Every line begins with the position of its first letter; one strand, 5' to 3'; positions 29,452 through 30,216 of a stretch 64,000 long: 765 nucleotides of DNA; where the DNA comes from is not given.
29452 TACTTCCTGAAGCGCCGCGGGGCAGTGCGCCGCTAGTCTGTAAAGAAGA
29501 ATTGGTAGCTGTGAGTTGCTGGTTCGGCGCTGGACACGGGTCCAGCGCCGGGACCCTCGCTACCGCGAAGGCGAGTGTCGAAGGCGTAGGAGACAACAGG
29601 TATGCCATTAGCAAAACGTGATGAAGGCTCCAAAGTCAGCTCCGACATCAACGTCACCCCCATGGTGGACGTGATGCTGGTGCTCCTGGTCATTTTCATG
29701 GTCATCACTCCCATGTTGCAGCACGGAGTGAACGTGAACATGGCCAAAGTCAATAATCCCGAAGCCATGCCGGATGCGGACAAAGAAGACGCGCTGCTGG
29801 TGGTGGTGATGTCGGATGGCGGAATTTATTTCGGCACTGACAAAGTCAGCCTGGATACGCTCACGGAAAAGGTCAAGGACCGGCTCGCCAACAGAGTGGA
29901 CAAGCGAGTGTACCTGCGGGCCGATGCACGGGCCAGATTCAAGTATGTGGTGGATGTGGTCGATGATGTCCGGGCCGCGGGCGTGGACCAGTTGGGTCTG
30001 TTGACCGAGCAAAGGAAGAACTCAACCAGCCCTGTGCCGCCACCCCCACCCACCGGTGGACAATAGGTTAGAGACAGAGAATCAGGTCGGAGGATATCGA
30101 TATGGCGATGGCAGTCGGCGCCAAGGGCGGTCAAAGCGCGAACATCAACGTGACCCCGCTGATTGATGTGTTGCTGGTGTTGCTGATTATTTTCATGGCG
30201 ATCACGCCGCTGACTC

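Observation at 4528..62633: Superfamily of heptamer-periodic short tandem arrays, mostly paired as hairpins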

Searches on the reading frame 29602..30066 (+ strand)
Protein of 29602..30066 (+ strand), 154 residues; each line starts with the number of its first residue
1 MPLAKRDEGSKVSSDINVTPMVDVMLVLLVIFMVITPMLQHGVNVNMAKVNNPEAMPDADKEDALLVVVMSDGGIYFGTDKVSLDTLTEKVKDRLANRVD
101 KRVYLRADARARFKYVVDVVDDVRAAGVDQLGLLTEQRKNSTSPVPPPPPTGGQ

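Call 39: find_encoding_contigs(protein=window:29602-30066:+, flank=10000, max_places=8)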
Protein window:29602-30066:+ (154 aa): 2 contigs read that carry it; 2 places shown.
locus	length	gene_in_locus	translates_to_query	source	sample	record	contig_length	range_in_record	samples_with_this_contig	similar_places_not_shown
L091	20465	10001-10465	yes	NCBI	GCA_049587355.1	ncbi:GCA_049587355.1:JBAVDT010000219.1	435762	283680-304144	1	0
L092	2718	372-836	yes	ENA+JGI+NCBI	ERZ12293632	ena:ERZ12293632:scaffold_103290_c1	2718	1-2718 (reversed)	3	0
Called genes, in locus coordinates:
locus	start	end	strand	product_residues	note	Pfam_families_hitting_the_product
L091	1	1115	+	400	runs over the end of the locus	PF00437:T2SSE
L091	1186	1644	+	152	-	PF00149:Metallophos (faint), PF12850:Metallophos_2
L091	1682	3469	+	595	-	PF02129:Peptidase_S15, PF08530:PepX_C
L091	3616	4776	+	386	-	PF01702:TGT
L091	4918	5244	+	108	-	PF02699:YajC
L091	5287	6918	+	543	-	PF21760:SecD_1st, PF22599:SecDF_P1_head, PF02355:SecD_SecF_C, PF03176:MMPL (weak)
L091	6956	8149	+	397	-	PF07549:Sec_GG (weak), PF02355:SecD_SecF_C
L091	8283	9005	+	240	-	PF03544:TonB_C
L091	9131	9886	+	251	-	PF01618:MotA_ExbB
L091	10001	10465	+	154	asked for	PF02472:ExbD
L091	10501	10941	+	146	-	PF02472:ExbD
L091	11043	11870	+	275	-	PF13424:TPR_12 (faint), PF13431:TPR_17 (faint), PF00515:TPR_1 (weak), PF07719:TPR_2 (weak), PF13174:TPR_6 (faint), PF13181:TPR_8 (faint), PF13414:TPR_11 (faint), PF14559:TPR_19 (weak), +3 more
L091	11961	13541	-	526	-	PF13231:PMT_2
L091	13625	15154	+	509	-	PF00289:Biotin_carb_N, PF02222:ATP-grasp, PF02786:CPSase_L_D2, PF07478:Dala_Dala_lig_C, PF02785:Biotin_carb_C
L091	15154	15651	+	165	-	PF00364:Biotin_lipoyl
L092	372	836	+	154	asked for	PF02472:ExbD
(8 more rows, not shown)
